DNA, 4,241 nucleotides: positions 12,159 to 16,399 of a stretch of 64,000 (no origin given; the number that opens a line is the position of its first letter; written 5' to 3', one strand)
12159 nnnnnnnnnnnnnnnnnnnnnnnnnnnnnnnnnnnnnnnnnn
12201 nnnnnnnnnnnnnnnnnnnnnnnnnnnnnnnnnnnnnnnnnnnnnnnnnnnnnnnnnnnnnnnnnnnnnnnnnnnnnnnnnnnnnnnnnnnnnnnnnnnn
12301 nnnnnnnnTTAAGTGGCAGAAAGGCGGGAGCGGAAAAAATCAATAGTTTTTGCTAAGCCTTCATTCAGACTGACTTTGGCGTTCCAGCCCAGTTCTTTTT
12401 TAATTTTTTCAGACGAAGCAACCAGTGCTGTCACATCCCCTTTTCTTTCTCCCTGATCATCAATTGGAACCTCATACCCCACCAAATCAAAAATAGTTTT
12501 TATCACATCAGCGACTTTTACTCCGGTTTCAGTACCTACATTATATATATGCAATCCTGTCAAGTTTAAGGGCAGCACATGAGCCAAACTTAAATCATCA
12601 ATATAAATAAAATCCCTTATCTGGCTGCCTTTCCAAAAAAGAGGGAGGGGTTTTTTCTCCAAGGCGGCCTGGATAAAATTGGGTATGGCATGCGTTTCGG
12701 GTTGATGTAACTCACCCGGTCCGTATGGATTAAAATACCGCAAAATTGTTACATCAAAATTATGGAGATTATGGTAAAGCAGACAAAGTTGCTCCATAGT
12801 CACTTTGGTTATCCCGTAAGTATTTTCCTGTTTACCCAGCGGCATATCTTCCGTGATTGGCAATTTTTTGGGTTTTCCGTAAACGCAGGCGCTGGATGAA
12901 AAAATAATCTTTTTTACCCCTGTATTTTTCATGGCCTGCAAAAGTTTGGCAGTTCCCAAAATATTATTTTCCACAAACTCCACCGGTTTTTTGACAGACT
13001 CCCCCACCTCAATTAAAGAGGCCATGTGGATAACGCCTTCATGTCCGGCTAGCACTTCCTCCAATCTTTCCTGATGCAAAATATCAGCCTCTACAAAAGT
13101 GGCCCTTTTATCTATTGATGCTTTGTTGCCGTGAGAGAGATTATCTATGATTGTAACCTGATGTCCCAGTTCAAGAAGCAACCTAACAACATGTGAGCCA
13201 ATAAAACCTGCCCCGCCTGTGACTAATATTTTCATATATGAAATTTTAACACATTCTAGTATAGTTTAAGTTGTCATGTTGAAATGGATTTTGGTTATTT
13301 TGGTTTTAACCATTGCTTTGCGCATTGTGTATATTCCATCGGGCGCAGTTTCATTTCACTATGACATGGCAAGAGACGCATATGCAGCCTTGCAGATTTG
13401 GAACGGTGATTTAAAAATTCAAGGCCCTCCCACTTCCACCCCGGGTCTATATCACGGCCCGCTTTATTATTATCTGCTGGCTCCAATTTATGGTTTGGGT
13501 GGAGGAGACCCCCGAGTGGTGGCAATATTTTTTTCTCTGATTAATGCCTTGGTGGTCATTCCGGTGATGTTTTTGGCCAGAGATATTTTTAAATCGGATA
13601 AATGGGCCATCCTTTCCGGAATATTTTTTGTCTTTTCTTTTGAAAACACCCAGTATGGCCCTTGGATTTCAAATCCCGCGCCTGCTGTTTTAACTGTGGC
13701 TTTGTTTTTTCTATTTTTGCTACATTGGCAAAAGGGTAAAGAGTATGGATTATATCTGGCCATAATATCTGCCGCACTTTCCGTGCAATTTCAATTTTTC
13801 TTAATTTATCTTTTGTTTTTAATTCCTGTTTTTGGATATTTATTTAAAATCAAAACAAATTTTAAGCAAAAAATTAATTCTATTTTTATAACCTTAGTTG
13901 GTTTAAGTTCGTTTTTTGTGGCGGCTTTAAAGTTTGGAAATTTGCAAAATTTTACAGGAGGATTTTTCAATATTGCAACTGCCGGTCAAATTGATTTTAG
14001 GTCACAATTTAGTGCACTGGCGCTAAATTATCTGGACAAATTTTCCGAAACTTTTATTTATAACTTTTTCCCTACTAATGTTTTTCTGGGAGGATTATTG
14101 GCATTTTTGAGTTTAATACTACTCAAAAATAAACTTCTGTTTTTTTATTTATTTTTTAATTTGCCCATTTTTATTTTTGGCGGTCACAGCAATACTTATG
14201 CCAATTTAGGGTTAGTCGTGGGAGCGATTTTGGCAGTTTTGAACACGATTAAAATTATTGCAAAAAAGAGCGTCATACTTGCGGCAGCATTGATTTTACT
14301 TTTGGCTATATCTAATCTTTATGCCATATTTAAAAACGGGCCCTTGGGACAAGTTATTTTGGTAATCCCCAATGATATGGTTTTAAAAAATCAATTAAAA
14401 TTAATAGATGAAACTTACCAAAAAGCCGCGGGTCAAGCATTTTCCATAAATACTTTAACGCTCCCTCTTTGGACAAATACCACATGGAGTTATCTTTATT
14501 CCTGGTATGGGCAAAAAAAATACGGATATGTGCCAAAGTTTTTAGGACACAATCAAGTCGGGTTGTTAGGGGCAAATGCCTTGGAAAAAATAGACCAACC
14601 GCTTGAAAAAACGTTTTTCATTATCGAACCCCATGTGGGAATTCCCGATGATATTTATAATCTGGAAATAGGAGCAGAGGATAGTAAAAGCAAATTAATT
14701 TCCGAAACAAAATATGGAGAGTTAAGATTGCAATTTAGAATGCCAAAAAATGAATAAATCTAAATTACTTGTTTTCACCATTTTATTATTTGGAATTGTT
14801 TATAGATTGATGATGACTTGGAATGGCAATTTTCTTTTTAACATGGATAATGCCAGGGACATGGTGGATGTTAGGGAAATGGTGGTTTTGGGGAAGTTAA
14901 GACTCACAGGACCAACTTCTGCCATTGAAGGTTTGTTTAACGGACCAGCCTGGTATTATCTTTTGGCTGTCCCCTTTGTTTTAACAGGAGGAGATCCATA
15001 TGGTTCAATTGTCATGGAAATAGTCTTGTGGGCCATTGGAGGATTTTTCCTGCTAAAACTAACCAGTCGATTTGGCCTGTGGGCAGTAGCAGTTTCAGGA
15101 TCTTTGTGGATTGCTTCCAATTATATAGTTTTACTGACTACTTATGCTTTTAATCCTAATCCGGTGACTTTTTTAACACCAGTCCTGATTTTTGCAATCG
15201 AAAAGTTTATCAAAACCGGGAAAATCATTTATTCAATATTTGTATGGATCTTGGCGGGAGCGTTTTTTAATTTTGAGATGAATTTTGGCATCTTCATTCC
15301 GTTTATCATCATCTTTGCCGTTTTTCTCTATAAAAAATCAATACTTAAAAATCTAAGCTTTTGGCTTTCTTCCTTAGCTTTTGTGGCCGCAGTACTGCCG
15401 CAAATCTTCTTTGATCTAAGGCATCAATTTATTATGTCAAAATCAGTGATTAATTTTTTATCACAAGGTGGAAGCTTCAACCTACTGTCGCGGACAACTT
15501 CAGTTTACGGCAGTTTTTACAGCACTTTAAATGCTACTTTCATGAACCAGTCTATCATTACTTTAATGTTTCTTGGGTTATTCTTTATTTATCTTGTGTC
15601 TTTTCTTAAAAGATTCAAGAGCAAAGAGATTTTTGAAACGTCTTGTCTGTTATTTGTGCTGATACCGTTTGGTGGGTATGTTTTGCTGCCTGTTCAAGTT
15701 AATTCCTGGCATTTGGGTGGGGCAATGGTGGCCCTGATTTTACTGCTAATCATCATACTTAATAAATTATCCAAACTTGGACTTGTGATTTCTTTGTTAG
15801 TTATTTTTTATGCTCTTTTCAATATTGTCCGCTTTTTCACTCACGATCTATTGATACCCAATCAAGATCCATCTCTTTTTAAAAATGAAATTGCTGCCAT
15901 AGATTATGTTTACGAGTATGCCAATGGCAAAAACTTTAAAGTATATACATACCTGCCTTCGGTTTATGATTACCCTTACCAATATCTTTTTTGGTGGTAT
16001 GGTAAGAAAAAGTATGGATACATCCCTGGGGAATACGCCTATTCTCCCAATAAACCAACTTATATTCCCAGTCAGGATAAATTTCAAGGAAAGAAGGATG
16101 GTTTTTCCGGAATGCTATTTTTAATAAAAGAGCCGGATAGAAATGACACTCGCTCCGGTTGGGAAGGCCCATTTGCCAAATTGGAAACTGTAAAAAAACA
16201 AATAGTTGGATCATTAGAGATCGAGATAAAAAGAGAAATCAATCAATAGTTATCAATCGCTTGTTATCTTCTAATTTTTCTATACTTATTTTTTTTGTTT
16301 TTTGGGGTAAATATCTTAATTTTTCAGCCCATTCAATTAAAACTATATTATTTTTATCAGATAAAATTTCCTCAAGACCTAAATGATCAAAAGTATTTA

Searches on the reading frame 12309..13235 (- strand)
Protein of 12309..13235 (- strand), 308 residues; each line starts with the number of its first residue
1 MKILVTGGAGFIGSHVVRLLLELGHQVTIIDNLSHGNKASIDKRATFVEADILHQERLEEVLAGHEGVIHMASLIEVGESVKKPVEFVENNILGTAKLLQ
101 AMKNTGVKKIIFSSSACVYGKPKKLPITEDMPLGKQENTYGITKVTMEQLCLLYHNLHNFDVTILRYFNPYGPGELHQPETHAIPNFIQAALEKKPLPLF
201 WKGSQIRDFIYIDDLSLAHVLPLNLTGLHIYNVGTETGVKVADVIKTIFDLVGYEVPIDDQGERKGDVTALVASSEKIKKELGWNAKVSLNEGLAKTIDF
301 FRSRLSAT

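Call 7: search_protein_families(library=pfam, proteins=[window:12309-13235:-], max_evalue=0.01)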
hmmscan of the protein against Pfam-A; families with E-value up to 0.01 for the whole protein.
window:12309-13235:- (308 aa): 12 families
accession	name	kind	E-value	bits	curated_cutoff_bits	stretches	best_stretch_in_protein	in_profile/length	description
PF01370.27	Epimerase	-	1.9e-65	221.1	20.9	1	3-234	1-240/240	NAD dependent epimerase/dehydratase family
PF16363.11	GDP_Man_Dehyd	-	3e-57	195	27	1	4-297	1-332/332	GDP-mannose 4,6 dehydratase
PF01073.25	3Beta_HSD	-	4.6e-25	88.6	22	1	4-221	1-227/280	3-beta hydroxysteroid dehydrogenase/isomerase family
PF13460.12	NAD_binding_10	-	3.5e-16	60.1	27.2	1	7-129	1-113/184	NAD(P)H-binding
PF02719.21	Polysacc_synt_2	-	3.3e-14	53.2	20.2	1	3-214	1-208/293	Polysaccharide biosynthesis protein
PF05368.20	NmrA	-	1.7e-12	48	27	1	2-115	4-107/298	NmrA-like family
PF07993.18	NAD_binding_4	-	5.3e-12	45.9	20.1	1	53-172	77-209/258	Male sterility protein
PF04321.23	RmlD_sub_bind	-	3.7e-10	39.8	27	1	1-154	1-139/287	RmlD substrate binding domain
PF03435.24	Sacchrp_dh_NADP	-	0.00034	21.4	25.1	1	8-73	5-77/129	Saccharopine dehydrogenase NADP binding domain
PF08659.16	KR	-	0.001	19.5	22.6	1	3-123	3-145/180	KR domain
PF00106.31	adh_short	-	0.0022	17.9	26.6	1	3-63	3-69/195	short chain dehydrogenase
PF02254.24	TrkA_N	-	0.0084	16.9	23.8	0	8-61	5-58/116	TrkA-N domain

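Call 59: search_protein_families(library=ncbifam, proteins=[window:12309-13235:-], max_evalue=1e-10)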
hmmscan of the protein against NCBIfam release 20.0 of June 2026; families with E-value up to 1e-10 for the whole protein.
window:12309-13235:- (308 aa): 20 families
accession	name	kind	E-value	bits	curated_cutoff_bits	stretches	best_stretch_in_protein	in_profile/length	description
TIGR01179.1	galE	equivalog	2.4e-80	269.9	262.3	1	2-299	1-323/332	UDP-glucose 4-epimerase GalE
NF007956.0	PRK10675.1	subfamily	1.1e-57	195.7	394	1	1-298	1-326/338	UDP-glucose 4-epimerase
TIGR01181.1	dTDP_gluc_dehyt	equivalog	1.3e-50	172.3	365.1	1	2-303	1-313/321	dTDP-glucose 4,6-dehydratase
TIGR04180.1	EDH_00030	hypoth_equivalog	6.6e-44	150.1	475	1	3-288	1-296/297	NAD-dependent 4,6-dehydratase LegB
TIGR02197.1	heptose_epim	equivalog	2.4e-34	118.9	274.6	1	3-256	1-264/316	ADP-glyceromanno-heptose 6-epimerase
NF007490.0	PRK10084.1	subfamily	2.5e-34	118.8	649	1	1-302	1-335/361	dTDP-glucose 4,6-dehydratase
NF047922.1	GDPFucSynFcl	equivalog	1.1e-31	110.5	500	1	2-302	4-302/308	GDP-L-fucose synthase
NF007582.0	PRK10217.1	equivalog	2.7e-29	102.4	698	1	2-301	3-331/355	dTDP-glucose 4,6-dehydratase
NF011728.1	PRK15181.1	equivalog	3.6e-24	85.4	760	1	3-304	18-340/348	Vi polysaccharide biosynthesis UDP-N-acetylglucosaminuronic acid C-4 epimerase TviC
TIGR03466.1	HpnA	hypoth_equivalog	3.6e-24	85.2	367.65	1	1-224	1-218/327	hopanoid-associated sugar epimerase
NF042422.1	oxyalk_red_OleD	equivalog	2.3e-21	76.5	580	1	1-222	1-214/329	2-alkyl-3-oxoalkanoate reductase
NF008360.0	PRK11150.1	equivalog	1.6e-20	73.5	452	1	3-248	2-250/310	ADP-glyceromanno-heptose 6-epimerase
NF042423.1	oxyalk_red_Shew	equivalog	3e-20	72.5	580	1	2-221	10-219/331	2-alkyl-3-oxoalkanoate reductase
NF008872.0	PRK11908.1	equivalog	7.4e-18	64.7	294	1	1-305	2-339/349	bifunctional UDP-4-keto-pentose/UDP-xylose synthase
TIGR02622.1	CDP_4_6_dhtase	equivalog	2.9e-17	62.8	278.45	1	2-304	6-333/352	CDP-glucose 4,6-dehydratase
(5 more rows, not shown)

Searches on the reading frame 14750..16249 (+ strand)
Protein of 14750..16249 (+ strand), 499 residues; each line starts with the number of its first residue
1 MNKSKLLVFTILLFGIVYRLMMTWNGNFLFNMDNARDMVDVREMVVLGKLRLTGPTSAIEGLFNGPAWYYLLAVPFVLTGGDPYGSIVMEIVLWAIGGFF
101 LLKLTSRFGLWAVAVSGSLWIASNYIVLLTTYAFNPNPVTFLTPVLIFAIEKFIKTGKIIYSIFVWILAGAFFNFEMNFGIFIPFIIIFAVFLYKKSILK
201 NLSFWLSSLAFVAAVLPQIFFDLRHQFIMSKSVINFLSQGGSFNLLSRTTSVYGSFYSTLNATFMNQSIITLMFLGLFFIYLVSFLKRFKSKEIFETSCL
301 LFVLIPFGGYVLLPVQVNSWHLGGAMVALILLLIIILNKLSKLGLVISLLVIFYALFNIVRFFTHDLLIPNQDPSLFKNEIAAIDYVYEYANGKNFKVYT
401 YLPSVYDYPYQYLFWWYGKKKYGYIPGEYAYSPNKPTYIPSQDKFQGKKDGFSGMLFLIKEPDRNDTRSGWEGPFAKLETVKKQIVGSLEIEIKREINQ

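Call 7: search_protein_families(library=pfam, proteins=[window:14750-16249:+], max_evalue=0.01)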
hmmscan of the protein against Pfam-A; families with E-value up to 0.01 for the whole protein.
window:14750-16249:+ (499 aa): 1 family
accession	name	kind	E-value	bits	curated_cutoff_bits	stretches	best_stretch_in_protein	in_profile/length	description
PF13231.12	PMT_2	-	0.0027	18.4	26.1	1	66-219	4-158/160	Dolichyl-phosphate-mannose-protein mannosyltransferase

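Call 9: search_protein_families(library=ncbifam, proteins=[window:14750-16249:+], max_evalue=0.01)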
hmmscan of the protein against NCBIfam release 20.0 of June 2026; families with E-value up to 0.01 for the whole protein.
window:14750-16249:+ (499 aa): 0 families
